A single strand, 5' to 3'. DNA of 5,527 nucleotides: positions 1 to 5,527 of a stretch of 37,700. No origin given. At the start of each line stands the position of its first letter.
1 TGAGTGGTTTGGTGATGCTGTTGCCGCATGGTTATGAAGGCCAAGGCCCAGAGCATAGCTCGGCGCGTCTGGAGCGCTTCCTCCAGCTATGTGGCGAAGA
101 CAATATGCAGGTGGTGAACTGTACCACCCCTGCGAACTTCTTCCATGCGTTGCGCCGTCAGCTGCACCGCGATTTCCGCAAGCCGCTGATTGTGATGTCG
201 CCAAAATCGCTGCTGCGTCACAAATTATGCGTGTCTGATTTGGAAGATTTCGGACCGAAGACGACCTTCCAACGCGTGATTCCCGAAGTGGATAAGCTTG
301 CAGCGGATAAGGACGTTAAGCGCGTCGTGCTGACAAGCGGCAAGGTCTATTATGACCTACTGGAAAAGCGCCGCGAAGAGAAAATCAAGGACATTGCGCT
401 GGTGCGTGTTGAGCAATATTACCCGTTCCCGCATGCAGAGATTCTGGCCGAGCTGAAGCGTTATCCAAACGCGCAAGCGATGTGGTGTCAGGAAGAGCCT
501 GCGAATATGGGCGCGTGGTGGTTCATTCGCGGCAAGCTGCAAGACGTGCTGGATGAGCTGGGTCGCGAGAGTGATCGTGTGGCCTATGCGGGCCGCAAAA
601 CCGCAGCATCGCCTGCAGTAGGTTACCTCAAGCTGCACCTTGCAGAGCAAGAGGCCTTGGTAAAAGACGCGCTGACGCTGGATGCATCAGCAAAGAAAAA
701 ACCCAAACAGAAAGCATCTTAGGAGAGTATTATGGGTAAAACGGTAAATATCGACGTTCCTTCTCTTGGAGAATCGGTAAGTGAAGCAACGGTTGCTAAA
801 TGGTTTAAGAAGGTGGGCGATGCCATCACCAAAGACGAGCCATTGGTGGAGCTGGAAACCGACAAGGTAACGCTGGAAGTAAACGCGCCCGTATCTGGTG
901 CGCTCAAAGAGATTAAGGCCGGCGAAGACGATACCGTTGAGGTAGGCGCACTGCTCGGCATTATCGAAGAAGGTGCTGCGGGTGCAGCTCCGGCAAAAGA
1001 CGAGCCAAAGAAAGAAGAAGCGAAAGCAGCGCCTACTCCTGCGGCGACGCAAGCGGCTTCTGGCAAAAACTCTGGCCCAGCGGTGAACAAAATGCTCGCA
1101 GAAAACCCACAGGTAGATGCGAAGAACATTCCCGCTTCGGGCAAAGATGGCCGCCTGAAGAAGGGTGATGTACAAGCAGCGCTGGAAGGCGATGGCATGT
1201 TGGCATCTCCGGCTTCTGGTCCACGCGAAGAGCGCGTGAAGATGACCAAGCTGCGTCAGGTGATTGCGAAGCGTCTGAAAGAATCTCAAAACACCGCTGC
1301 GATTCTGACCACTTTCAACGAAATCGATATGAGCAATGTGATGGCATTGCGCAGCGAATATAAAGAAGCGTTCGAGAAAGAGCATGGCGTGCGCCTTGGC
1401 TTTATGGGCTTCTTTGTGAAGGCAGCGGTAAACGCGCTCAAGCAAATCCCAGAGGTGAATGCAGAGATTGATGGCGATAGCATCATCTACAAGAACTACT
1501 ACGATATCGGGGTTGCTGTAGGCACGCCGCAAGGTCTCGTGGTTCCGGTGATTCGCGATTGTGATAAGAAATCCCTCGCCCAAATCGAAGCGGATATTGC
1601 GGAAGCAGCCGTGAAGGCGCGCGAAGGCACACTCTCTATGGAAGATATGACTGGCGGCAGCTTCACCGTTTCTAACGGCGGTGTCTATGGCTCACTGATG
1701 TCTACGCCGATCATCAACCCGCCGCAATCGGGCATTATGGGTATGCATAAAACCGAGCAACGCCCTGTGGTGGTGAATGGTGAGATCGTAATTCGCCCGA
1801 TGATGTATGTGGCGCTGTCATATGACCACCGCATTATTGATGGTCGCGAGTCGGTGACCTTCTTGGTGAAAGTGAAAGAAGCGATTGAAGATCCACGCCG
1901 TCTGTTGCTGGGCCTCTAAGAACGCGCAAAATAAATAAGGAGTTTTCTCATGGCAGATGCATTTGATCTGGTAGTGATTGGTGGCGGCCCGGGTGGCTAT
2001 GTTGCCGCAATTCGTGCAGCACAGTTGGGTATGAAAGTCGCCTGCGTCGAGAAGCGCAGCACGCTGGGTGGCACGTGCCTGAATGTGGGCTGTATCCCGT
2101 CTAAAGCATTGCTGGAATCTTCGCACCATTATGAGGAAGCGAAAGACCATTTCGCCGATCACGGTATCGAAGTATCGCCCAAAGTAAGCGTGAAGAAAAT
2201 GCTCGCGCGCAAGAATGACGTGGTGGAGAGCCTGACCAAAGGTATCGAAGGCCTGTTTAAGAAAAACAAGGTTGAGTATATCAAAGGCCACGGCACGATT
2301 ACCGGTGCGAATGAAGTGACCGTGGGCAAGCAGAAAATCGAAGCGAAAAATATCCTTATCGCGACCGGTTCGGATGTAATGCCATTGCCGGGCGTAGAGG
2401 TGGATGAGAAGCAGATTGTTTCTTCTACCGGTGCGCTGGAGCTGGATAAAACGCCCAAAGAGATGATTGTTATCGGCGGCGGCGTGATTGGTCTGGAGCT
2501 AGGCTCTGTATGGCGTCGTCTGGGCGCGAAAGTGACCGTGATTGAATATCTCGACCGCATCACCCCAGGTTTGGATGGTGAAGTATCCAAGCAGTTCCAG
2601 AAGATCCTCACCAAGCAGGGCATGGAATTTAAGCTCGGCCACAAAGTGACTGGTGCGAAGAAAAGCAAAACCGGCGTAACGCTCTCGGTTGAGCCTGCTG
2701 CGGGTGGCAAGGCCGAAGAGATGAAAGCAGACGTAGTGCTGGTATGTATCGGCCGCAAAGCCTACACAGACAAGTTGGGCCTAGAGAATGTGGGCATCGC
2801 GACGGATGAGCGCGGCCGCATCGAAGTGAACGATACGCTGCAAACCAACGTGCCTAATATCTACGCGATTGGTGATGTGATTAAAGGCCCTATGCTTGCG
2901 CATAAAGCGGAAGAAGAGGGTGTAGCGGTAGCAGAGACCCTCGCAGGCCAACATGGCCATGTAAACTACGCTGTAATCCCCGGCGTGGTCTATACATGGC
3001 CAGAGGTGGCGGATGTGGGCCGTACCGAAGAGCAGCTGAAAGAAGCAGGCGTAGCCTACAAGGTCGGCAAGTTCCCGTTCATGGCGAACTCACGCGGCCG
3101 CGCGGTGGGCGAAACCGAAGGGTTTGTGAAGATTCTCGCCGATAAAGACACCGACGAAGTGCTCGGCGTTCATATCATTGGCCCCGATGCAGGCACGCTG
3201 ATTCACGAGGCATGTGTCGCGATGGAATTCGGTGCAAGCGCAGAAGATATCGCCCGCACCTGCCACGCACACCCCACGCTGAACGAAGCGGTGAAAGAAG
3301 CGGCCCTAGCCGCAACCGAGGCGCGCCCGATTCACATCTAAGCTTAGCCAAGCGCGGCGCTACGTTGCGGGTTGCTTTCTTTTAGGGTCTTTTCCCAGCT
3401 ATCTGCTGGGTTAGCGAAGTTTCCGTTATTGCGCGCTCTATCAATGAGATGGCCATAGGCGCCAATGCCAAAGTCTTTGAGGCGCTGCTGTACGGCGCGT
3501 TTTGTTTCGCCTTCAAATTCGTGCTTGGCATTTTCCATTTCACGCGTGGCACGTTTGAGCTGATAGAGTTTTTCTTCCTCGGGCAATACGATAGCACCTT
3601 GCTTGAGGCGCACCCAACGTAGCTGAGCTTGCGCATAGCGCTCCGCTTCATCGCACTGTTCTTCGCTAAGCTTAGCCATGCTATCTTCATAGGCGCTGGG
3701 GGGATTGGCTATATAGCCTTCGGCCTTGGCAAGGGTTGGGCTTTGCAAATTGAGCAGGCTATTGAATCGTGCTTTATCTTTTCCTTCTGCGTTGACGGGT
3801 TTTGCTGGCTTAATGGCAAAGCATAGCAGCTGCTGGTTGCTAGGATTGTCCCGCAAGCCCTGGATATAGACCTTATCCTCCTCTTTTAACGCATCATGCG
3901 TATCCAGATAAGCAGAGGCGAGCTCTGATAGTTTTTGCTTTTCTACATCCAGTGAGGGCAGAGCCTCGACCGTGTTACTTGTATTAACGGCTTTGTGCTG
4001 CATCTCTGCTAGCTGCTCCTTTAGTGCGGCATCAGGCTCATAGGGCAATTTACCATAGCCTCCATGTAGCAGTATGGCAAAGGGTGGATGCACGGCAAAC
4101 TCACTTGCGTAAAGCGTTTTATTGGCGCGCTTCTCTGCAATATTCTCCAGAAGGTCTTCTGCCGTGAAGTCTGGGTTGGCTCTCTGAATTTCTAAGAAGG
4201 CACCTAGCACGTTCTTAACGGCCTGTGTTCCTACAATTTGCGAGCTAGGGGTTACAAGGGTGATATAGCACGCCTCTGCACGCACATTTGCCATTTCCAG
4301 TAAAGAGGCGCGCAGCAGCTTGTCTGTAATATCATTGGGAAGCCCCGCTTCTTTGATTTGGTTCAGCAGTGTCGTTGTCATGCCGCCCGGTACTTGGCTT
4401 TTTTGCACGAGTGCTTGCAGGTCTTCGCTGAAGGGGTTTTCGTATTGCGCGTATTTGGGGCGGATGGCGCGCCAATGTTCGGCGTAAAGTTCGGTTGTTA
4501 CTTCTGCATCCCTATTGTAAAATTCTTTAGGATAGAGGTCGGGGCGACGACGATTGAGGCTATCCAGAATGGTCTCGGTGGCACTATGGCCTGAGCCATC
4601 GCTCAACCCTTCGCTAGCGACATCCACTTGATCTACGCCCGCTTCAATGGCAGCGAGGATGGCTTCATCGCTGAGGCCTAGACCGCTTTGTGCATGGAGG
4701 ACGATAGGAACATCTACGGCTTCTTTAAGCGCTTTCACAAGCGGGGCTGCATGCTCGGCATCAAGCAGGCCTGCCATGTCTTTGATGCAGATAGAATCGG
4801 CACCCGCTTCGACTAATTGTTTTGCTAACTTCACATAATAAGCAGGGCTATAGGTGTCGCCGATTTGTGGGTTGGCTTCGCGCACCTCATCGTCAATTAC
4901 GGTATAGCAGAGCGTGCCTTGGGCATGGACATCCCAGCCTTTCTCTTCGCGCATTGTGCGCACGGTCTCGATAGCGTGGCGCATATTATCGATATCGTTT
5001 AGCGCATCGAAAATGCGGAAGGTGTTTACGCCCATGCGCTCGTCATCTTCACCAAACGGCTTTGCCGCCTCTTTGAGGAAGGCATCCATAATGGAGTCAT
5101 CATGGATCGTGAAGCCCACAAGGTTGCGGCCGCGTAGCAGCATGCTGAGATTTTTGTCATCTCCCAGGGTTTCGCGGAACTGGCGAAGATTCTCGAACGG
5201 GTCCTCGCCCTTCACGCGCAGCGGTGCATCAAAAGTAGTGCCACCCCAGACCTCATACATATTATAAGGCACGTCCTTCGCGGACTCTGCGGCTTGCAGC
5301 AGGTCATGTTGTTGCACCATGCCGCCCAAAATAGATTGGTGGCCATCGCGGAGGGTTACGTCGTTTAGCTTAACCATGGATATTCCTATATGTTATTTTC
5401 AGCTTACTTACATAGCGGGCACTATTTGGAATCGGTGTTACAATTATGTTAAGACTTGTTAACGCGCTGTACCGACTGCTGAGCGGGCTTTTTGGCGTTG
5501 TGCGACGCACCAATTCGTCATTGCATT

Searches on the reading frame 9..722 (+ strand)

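Call 85: search_protein_families(library=pfam, proteins=[window:9-722:+], max_evalue=0.01)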
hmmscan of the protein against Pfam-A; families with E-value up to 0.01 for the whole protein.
window:9-722:+ (237 aa): 2 families
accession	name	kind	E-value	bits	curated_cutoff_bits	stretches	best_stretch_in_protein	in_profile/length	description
PF16870.10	OxoGdeHyase_C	-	3.4e-55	186.4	27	1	75-222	1-151/151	2-oxoglutarate dehydrogenase C-terminal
PF02779.29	Transket_pyr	-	4.4e-20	72.5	27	1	1-70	106-173/174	Transketolase, pyrimidine binding domain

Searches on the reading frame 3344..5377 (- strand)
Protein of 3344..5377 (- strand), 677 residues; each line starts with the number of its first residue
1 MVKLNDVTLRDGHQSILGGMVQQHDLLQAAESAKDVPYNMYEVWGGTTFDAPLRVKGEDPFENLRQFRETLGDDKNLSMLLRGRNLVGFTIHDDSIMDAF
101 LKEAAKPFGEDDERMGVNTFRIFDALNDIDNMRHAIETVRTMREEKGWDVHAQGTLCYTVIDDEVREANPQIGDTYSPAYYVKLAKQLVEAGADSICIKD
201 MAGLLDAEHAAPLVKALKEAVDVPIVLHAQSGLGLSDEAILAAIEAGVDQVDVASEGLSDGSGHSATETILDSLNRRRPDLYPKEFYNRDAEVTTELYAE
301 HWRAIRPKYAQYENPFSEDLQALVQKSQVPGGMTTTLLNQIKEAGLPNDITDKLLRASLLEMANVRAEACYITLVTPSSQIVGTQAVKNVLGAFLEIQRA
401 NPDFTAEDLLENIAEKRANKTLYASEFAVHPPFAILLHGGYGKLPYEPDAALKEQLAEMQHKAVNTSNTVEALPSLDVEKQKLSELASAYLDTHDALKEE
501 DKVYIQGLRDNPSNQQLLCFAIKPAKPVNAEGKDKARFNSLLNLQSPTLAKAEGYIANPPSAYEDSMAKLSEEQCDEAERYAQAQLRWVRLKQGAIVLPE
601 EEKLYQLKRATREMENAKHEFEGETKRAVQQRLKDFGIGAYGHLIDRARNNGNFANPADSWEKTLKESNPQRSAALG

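Call 85: search_protein_families(library=pfam, proteins=[window:3344-5377:-], max_evalue=0.01)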
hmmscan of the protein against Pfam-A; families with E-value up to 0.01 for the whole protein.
window:3344-5377:- (677 aa): 4 families
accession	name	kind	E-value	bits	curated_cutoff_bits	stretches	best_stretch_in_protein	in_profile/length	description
PF02436.23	PYC_OADA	-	5.4e-20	72.4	27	1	324-489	1-140/201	Conserved carboxylase domain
PF00682.25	HMGL-like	-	1.5e-13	51.2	29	1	174-278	137-243/260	HMGL-like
PF00977.27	His_biosynth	-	0.0055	16.6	23.6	0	182-259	32-107/228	Histidine biosynthesis protein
PF01116.26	F_bP_aldolase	-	0.006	16.6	25.5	0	212-257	190-233/277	Fructose-bisphosphate aldolase class-II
